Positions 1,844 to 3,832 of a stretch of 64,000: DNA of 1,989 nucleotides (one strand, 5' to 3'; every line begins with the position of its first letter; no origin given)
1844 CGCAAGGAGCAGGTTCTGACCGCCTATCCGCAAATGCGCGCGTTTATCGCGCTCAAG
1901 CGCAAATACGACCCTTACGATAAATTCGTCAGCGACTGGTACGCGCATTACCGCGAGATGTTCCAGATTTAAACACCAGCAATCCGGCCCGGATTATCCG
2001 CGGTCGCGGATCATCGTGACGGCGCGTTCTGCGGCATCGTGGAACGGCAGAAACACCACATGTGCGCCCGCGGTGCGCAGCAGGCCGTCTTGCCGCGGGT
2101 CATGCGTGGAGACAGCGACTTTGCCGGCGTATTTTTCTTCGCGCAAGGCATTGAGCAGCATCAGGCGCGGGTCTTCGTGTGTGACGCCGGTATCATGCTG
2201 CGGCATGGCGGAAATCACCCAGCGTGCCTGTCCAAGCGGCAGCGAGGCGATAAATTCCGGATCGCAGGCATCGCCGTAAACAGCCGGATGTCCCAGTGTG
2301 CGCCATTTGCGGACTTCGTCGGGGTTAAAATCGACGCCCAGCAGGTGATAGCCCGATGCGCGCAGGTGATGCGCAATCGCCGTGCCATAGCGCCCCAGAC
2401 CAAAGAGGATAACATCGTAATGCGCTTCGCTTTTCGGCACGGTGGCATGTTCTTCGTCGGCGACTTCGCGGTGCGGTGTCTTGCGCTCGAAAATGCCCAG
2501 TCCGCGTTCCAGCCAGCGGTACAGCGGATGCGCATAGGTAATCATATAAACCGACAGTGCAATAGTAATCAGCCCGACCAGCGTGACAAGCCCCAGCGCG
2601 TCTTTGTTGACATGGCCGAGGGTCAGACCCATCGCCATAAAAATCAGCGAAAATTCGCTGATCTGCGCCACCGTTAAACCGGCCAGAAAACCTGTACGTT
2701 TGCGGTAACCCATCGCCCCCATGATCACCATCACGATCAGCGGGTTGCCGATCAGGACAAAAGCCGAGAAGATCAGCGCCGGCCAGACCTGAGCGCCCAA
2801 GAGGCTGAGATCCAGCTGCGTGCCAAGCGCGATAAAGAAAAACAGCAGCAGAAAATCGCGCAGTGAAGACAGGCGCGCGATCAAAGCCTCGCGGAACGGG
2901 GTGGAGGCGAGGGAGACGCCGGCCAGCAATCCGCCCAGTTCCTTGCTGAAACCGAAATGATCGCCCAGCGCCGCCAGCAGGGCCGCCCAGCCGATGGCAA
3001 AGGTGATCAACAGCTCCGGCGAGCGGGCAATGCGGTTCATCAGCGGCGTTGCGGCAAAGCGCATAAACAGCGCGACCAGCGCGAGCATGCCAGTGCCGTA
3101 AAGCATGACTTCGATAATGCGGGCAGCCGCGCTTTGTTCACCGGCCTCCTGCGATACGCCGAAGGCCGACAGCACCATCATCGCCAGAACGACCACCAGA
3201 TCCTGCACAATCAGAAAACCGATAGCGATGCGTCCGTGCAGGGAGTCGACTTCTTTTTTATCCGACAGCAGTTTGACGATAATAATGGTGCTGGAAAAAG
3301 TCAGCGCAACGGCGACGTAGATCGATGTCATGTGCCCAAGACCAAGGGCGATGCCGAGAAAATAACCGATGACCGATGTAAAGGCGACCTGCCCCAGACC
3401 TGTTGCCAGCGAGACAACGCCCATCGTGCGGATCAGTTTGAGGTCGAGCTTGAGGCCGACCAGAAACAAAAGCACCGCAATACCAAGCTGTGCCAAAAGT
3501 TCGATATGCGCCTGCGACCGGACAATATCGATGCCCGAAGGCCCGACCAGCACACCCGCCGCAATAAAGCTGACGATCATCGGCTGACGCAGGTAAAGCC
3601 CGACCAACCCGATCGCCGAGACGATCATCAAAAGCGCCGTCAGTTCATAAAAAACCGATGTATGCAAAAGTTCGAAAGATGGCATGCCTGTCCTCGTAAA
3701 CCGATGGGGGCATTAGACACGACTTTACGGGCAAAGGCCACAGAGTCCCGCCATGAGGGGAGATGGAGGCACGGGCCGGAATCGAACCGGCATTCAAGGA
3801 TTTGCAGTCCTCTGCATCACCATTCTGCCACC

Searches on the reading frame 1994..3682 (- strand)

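Call 75: search_protein_families(library=pfam, proteins=[window:1994-3682:-], max_evalue=0.00001)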
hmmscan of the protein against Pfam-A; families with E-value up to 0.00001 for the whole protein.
window:1994-3682:- (562 aa): 2 families
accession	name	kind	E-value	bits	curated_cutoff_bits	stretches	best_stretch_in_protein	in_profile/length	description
PF00999.27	Na_H_Exchanger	-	6.7e-53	180.3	26.2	1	22-377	7-365/375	Sodium/hydrogen exchanger, transmembrane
PF02254.24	TrkA_N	-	5.4e-17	62.6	23.8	1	424-546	1-116/116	TrkA-N domain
